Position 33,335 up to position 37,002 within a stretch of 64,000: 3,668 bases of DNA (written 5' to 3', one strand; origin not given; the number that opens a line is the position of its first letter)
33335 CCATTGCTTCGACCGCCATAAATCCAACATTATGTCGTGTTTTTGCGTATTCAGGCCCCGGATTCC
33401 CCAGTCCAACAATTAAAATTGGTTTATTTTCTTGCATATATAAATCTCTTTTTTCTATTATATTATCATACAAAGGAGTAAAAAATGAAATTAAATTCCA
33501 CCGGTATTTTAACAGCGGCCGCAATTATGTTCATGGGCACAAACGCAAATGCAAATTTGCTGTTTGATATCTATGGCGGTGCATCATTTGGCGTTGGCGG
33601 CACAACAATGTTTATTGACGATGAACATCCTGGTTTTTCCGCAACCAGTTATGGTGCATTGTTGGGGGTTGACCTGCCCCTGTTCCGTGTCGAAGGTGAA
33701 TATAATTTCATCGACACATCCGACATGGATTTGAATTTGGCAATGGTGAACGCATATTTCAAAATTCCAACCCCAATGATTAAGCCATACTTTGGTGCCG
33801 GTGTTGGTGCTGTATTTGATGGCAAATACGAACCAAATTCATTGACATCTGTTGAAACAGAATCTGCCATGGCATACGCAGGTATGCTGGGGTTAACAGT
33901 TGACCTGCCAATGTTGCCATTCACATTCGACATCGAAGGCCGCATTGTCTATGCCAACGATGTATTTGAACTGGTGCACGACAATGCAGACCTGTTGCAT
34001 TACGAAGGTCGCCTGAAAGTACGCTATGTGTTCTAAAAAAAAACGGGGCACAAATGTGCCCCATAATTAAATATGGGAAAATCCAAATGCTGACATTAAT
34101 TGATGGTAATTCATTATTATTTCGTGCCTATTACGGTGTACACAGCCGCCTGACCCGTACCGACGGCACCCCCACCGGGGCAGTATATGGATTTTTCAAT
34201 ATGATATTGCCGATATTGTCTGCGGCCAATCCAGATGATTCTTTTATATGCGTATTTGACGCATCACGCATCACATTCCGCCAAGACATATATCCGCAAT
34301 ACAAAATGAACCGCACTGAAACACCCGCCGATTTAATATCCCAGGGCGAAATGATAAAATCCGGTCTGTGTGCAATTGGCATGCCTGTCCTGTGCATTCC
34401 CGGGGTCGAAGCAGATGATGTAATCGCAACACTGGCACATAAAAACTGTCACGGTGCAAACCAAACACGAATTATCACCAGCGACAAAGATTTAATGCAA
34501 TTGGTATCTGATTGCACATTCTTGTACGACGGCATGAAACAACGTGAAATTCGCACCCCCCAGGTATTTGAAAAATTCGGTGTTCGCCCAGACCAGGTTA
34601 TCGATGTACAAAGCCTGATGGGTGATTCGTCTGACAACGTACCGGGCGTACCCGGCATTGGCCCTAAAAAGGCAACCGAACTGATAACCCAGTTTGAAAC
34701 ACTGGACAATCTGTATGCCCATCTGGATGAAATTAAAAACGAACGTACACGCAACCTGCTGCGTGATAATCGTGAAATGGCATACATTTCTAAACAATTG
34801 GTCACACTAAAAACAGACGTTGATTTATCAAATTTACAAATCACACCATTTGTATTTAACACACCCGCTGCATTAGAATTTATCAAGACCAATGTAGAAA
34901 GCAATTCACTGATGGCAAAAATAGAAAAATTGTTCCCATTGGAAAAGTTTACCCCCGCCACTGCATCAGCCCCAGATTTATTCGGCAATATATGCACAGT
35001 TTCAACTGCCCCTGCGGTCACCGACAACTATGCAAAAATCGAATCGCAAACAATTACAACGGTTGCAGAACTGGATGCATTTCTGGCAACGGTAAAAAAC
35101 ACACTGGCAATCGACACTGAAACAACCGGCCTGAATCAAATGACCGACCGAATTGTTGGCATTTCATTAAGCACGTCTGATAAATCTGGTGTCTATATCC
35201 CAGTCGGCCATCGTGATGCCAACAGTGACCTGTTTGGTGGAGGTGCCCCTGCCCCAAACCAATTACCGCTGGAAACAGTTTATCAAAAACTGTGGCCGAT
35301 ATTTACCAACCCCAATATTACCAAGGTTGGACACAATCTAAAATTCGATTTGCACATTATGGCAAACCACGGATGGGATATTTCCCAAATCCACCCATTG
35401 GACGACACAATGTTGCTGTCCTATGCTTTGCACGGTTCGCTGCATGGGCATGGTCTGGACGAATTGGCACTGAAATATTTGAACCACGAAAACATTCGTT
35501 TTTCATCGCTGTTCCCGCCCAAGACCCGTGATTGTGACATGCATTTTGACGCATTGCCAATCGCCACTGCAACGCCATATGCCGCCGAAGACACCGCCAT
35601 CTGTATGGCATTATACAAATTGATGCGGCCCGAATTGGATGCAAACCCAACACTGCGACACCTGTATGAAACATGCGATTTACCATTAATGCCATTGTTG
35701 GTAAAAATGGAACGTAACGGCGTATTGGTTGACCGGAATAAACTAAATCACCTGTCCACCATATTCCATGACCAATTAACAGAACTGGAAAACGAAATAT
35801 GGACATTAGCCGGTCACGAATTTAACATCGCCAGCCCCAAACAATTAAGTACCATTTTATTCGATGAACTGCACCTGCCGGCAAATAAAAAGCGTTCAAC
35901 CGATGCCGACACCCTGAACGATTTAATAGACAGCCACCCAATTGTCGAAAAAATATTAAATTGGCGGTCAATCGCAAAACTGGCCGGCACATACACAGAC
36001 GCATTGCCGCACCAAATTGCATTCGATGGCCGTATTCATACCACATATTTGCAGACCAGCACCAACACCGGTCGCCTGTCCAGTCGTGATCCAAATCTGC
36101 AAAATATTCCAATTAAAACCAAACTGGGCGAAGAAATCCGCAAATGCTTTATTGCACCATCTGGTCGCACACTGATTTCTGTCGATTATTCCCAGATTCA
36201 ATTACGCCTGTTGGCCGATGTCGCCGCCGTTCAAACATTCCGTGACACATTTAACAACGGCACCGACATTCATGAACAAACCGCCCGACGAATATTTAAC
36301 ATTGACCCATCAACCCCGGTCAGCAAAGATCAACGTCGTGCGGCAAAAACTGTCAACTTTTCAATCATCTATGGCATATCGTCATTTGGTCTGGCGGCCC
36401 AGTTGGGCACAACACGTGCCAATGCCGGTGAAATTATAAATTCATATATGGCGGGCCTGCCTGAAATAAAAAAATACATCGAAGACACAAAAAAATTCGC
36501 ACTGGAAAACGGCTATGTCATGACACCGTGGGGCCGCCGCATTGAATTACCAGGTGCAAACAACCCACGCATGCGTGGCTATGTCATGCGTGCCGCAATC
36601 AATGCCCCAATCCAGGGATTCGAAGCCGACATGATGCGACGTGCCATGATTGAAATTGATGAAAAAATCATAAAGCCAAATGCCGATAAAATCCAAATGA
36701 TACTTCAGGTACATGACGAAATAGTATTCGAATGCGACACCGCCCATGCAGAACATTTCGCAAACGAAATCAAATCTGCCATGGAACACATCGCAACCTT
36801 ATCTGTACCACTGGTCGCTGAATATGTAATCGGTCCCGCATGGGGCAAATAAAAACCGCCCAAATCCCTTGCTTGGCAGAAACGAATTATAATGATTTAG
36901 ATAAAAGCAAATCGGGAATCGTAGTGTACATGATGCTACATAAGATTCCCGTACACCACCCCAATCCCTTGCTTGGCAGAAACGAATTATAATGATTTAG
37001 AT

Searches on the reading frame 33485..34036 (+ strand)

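Call 16: search_protein_families(library=pfam, proteins=[window:33485-34036:+], max_evalue=0.001)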
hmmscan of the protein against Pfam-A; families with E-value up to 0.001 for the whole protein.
window:33485-34036:+ (183 aa): 1 family
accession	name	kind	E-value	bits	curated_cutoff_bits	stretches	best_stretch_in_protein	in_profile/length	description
PF13505.12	OMP_b-brl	-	0.00068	20.3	28.7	0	10-142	2-141/175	Outer membrane protein beta-barrel domain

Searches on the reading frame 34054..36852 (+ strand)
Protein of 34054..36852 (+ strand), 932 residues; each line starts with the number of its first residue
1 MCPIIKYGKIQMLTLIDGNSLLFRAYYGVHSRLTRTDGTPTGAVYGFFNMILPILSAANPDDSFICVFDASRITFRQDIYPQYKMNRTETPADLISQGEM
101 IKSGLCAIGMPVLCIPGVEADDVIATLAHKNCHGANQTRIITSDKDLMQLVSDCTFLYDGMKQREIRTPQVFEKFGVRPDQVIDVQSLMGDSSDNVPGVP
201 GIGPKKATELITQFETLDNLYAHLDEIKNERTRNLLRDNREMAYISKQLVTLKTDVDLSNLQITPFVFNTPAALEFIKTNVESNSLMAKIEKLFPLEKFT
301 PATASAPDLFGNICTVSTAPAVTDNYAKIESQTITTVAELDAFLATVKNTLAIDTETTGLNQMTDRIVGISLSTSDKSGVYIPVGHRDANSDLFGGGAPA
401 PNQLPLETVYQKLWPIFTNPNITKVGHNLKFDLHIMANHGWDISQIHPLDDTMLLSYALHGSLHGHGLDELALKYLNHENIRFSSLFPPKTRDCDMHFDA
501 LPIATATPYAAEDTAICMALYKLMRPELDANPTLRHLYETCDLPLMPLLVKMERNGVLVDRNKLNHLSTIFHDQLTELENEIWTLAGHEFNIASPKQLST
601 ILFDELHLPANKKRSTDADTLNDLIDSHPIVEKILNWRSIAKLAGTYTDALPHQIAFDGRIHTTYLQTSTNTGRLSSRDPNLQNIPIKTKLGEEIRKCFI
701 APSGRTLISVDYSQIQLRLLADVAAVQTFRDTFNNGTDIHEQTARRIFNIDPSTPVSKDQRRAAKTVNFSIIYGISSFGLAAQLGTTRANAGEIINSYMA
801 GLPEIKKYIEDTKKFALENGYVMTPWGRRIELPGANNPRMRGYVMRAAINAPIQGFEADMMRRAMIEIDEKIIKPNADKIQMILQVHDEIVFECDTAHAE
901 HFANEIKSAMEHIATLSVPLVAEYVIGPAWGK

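Call 16: search_protein_families(library=pfam, proteins=[window:34054-36852:+], max_evalue=0.001)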
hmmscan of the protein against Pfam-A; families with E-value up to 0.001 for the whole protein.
window:34054-36852:+ (932 aa): 4 families
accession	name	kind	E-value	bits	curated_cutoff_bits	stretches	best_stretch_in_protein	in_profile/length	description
PF00476.26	DNA_pol_A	-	1.5e-129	432.7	34.3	1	562-931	2-380/381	DNA polymerase family A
PF02739.22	5_3_exonuc_N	-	5.9e-52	176.1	34.3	1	13-176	2-164/164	5'-3' exonuclease, N-terminal resolvase-like domain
PF01367.25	5_3_exonuc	-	3.3e-32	111.3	40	1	177-259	1-83/97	5'-3' exonuclease, C-terminal SAM fold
PF01612.26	DNA_pol_A_exo1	-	4e-26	92.3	23.6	1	332-529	2-173/173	3'-5' exonuclease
